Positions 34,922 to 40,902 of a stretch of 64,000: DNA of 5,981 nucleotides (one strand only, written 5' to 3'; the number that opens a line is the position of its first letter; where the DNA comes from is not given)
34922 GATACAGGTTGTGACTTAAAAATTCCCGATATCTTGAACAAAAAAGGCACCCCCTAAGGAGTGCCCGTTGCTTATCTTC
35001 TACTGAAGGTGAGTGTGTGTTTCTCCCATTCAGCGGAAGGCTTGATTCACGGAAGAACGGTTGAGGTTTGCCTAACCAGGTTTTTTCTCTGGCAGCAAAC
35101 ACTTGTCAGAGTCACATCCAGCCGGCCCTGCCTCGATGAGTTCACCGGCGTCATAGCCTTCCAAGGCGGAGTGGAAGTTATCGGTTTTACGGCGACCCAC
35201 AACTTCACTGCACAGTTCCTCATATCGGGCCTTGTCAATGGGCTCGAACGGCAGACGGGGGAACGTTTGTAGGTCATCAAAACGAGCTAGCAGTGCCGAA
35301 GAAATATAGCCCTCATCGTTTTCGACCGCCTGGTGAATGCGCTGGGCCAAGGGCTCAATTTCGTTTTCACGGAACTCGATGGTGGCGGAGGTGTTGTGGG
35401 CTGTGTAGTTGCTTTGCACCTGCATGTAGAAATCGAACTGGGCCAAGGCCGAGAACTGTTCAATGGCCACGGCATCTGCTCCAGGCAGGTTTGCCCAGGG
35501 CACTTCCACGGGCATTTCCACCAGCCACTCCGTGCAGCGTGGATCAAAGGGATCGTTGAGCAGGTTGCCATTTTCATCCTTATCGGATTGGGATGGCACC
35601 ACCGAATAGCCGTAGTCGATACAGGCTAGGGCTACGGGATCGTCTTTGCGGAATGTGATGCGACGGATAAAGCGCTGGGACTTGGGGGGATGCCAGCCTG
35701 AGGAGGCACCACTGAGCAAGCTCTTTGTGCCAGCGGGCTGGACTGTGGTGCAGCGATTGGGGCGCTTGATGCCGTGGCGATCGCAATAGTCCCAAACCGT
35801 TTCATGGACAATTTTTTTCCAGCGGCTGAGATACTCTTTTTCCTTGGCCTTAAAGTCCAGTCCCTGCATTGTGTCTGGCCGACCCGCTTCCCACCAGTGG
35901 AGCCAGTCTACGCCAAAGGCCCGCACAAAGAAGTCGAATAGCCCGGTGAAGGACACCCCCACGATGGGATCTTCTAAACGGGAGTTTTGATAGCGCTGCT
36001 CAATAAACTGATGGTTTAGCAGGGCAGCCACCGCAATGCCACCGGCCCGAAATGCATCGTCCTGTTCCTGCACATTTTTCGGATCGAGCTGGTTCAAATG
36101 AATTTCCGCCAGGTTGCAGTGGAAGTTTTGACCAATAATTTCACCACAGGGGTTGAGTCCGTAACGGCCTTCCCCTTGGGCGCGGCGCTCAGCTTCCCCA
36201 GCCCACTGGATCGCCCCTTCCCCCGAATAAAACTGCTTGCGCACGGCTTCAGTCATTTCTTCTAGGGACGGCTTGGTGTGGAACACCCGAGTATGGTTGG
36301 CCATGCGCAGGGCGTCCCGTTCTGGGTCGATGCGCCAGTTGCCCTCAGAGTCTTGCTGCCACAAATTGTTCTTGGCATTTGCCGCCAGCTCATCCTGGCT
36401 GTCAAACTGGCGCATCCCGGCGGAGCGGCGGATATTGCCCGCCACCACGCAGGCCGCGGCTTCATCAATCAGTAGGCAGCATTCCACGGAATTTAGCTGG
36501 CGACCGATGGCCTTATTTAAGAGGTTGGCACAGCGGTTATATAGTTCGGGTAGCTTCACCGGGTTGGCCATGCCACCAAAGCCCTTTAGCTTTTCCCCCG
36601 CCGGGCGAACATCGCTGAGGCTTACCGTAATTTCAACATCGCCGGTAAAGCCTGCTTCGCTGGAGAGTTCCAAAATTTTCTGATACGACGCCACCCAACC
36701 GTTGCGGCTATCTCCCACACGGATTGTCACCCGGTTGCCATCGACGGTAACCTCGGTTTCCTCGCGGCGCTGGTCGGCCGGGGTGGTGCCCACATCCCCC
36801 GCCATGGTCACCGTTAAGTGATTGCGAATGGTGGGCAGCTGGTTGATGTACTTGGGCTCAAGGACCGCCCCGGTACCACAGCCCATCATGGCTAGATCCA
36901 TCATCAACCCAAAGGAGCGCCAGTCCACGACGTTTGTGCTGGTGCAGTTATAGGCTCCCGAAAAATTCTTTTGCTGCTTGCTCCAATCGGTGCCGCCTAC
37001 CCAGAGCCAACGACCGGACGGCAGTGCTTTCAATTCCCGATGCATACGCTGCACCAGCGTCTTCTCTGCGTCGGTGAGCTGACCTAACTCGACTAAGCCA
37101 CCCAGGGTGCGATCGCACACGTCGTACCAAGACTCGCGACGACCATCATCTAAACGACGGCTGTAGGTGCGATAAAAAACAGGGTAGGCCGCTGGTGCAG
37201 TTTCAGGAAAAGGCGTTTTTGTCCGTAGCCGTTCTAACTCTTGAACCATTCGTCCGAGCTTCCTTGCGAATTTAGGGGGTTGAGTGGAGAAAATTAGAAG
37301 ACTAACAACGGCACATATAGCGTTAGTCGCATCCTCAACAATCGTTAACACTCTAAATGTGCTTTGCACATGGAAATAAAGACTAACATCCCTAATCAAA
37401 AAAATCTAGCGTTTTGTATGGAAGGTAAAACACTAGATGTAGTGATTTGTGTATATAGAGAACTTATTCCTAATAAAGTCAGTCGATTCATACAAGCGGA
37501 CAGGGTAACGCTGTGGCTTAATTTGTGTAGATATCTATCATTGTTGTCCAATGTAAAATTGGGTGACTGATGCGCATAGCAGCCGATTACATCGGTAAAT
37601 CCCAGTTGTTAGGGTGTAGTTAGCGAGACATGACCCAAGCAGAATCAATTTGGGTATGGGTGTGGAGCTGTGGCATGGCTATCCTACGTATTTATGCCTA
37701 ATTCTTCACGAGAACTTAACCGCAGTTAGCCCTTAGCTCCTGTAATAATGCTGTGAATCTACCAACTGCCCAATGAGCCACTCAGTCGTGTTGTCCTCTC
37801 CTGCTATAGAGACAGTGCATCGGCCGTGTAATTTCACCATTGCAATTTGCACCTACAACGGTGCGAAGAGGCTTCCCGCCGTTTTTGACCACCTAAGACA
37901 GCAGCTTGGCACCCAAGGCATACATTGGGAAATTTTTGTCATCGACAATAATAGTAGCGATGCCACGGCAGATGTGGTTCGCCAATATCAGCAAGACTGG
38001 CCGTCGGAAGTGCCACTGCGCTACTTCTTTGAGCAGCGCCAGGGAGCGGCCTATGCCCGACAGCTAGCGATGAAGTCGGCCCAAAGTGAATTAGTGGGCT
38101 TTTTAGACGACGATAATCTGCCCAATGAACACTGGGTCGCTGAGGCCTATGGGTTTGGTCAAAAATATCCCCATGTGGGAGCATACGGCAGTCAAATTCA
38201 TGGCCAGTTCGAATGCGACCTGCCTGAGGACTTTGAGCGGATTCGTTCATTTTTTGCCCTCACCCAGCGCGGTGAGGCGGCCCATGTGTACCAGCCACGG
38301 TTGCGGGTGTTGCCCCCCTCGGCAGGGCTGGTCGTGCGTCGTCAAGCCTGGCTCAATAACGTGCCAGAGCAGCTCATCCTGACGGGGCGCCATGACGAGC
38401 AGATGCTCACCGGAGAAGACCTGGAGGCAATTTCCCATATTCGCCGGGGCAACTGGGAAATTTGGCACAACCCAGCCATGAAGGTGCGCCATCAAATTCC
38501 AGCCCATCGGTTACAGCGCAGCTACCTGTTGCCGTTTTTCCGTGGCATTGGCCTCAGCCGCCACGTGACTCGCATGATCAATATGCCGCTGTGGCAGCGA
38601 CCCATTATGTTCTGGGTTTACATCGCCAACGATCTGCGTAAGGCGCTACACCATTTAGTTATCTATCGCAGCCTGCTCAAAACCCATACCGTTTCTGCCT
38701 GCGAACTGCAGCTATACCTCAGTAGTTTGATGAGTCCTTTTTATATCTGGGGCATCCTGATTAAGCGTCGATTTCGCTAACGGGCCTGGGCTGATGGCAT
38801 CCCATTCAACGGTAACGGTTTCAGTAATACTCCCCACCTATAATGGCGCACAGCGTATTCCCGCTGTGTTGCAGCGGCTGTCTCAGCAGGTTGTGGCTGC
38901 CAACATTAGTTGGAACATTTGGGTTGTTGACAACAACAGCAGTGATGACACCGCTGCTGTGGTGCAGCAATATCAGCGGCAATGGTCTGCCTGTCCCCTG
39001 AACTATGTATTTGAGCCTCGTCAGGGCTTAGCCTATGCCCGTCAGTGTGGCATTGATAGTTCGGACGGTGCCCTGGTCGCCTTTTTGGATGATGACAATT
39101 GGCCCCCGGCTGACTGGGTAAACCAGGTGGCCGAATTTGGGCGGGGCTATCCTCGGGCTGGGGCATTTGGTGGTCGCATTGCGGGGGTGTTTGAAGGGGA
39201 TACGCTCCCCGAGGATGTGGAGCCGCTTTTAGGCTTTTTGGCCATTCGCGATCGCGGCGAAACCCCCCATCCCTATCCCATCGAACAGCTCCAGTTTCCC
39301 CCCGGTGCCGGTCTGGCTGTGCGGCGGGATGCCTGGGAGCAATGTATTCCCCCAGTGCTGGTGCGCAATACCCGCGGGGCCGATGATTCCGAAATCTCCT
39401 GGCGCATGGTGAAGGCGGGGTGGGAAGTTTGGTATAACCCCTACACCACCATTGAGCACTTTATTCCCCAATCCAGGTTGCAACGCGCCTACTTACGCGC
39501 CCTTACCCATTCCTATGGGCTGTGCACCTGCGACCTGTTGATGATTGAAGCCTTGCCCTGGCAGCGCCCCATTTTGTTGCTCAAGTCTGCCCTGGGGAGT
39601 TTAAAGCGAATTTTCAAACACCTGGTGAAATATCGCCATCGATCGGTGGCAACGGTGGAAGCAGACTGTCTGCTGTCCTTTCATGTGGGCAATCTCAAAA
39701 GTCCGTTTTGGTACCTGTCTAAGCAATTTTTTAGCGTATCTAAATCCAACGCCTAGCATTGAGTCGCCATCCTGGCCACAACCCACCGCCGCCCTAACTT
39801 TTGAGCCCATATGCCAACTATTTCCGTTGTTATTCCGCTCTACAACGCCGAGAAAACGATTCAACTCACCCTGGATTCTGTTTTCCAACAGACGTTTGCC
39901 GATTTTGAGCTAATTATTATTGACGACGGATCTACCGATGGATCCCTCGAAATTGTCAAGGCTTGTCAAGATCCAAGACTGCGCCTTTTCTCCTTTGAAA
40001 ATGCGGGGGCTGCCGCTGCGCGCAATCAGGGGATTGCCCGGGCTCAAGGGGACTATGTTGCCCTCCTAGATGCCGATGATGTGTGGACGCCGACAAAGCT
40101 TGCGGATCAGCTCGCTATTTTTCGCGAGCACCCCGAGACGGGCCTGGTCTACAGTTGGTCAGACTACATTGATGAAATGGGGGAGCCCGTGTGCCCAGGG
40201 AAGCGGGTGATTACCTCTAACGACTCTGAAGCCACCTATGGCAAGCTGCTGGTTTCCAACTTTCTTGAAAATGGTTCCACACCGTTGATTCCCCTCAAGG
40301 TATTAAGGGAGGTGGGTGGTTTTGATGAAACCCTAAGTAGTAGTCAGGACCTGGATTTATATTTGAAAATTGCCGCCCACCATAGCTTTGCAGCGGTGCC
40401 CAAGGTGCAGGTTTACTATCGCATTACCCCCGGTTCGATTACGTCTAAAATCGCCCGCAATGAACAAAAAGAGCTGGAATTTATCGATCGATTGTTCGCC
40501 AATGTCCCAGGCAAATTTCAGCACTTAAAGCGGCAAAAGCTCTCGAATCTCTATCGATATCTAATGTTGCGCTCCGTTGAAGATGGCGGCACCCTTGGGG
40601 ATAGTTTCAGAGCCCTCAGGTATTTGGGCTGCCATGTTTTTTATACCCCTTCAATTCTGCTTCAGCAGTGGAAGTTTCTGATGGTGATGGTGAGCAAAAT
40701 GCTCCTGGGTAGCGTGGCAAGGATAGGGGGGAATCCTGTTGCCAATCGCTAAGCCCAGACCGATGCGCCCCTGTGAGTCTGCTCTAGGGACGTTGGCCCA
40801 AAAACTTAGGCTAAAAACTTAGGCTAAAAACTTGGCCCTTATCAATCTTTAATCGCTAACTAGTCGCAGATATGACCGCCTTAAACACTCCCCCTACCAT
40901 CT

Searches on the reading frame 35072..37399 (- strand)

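Call 22: search_protein_families(library=pfam, proteins=[window:35072-37399:-], max_evalue=0.00001)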
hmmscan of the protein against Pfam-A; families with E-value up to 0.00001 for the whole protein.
window:35072-37399:- (775 aa): 2 families
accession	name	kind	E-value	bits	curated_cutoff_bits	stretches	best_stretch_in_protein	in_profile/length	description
PF21995.1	RNR-II_ins_dom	-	4.3e-08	33.8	27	1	218-283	29-96/107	B12-dependent ribonucleotide reductase, insertion domain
PF17975.6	RNR_Alpha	-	4.8e-08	33.9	26.4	1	72-137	22-101/101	Ribonucleotide reductase alpha domain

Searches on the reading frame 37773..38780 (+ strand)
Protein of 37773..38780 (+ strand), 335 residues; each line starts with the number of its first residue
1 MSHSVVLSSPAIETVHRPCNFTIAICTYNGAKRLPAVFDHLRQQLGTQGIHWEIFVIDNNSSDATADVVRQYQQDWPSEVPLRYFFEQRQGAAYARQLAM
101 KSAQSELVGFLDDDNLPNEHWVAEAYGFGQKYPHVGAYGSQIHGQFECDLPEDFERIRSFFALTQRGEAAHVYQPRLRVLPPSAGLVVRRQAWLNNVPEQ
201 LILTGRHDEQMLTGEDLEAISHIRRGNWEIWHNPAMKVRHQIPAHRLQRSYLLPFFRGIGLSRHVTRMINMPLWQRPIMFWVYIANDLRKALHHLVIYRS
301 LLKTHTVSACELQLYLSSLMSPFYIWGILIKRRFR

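Call 90: search_protein_families(library=pfam, proteins=[window:37773-38780:+], max_evalue=0.00001)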
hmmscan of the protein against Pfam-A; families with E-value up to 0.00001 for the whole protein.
window:37773-38780:+ (335 aa): 2 families
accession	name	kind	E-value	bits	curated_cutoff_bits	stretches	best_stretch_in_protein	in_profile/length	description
PF00535.33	Glycos_transf_2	-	1.2e-22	81.1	23.3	1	22-151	1-125/168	Glycosyl transferase family 2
PF13641.12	Glyco_tranf_2_3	-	1e-07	32.7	27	1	21-244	3-215/230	Glycosyltransferase like family 2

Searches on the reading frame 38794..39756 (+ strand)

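Call 90: search_protein_families(library=pfam, proteins=[window:38794-39756:+], max_evalue=0.00001)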
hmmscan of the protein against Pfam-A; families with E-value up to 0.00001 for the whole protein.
window:38794-39756:+ (320 aa): 2 families
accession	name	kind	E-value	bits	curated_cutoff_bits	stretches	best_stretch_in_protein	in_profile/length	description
PF00535.33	Glycos_transf_2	-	3.8e-23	82.7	23.3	1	10-136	1-123/168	Glycosyl transferase family 2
PF13641.12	Glyco_tranf_2_3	-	1.1e-10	42.3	27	1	9-227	3-216/230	Glycosyltransferase like family 2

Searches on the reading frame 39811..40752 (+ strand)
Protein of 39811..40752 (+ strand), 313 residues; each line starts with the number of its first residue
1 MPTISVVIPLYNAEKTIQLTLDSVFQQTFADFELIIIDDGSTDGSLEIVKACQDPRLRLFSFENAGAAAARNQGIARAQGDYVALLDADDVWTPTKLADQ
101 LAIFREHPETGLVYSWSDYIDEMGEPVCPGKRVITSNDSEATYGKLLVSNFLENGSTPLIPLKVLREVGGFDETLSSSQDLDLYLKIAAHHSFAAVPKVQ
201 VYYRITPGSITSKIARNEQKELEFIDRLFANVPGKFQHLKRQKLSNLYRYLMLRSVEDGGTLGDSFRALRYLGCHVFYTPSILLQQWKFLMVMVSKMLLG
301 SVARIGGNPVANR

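Call 90: search_protein_families(library=pfam, proteins=[window:39811-40752:+], max_evalue=0.00001)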
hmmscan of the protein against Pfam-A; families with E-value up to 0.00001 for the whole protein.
window:39811-40752:+ (313 aa): 3 families
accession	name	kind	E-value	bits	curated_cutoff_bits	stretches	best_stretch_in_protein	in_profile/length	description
PF10111.15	Glyco_tranf_2_2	-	3.9e-37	128.7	27.3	1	5-254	1-275/276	Glycosyltransferase like family 2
PF00535.33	Glycos_transf_2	-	2.6e-36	125.5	23.3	1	5-123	1-122/168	Glycosyl transferase family 2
PF13641.12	Glyco_tranf_2_3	-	1.7e-13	51.6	27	1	2-196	1-203/230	Glycosyltransferase like family 2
